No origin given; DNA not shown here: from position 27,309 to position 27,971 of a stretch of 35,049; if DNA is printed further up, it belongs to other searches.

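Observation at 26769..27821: Second, paralogous prepilin module carrying a different (LRR_5/BspA-type) C-terminal domain: evidence for module shuffling on a shared pilin scaffold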

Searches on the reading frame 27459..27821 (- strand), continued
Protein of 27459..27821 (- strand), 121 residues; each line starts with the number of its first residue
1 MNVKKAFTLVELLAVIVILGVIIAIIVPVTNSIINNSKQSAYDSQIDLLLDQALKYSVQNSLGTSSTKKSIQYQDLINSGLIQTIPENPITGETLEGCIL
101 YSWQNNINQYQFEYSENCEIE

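Call 88: search_solved_structures(query=A1, max_evalue=0.1, show_alignments=3)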
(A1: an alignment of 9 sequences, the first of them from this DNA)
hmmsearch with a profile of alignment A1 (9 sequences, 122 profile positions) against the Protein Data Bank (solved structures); distinct sequences matched with E-value up to 0.1: 20.
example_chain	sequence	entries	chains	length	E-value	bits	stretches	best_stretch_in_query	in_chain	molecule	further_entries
9egp_A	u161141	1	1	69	2.1e-07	34.4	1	2-56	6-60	Geopilin domain 1 protein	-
8pfb_G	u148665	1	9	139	3.9e-07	33.6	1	7-59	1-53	Type IV pilin PilE1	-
7tgg_A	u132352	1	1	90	8.2e-07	32.5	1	2-50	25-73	Geopilin domain 1 protein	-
9lab_B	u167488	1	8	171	3.1e-06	30.6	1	1-106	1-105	MSHA major pilin subunit MshA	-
5wda_A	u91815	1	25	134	9.2e-06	29.1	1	7-61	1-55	General secretion pathway protein G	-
1oqw_A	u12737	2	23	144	2.2e-05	27.9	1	7-80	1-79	Fimbrial protein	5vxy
8tj2_C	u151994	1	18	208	2.5e-05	27.7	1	7-59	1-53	Type IV major pilin protein PilA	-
2m7g_A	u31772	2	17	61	5.7e-05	26.6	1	7-51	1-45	Geopilin domain 1 protein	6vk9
8qqj_J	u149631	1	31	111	0.00022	24.7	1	7-45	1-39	Type IV narrow pilus major component PilA5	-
9laa_A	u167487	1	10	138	0.00024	24.5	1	2-38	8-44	Type IV pilin protein PilA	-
6xxe_A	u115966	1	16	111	0.00026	24.4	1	7-44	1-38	Uncharacterized protein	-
6xxd_A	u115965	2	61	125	0.00039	23.8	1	7-66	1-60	PilA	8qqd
8tum_e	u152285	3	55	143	0.00053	23.4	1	7-49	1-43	Type IV major pilin protein PilA | Pilin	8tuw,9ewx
3sok_A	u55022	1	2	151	0.00089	22.7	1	7-39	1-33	Fimbrial protein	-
8tob_GA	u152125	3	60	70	0.00093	22.6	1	8-43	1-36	Fimbrial protein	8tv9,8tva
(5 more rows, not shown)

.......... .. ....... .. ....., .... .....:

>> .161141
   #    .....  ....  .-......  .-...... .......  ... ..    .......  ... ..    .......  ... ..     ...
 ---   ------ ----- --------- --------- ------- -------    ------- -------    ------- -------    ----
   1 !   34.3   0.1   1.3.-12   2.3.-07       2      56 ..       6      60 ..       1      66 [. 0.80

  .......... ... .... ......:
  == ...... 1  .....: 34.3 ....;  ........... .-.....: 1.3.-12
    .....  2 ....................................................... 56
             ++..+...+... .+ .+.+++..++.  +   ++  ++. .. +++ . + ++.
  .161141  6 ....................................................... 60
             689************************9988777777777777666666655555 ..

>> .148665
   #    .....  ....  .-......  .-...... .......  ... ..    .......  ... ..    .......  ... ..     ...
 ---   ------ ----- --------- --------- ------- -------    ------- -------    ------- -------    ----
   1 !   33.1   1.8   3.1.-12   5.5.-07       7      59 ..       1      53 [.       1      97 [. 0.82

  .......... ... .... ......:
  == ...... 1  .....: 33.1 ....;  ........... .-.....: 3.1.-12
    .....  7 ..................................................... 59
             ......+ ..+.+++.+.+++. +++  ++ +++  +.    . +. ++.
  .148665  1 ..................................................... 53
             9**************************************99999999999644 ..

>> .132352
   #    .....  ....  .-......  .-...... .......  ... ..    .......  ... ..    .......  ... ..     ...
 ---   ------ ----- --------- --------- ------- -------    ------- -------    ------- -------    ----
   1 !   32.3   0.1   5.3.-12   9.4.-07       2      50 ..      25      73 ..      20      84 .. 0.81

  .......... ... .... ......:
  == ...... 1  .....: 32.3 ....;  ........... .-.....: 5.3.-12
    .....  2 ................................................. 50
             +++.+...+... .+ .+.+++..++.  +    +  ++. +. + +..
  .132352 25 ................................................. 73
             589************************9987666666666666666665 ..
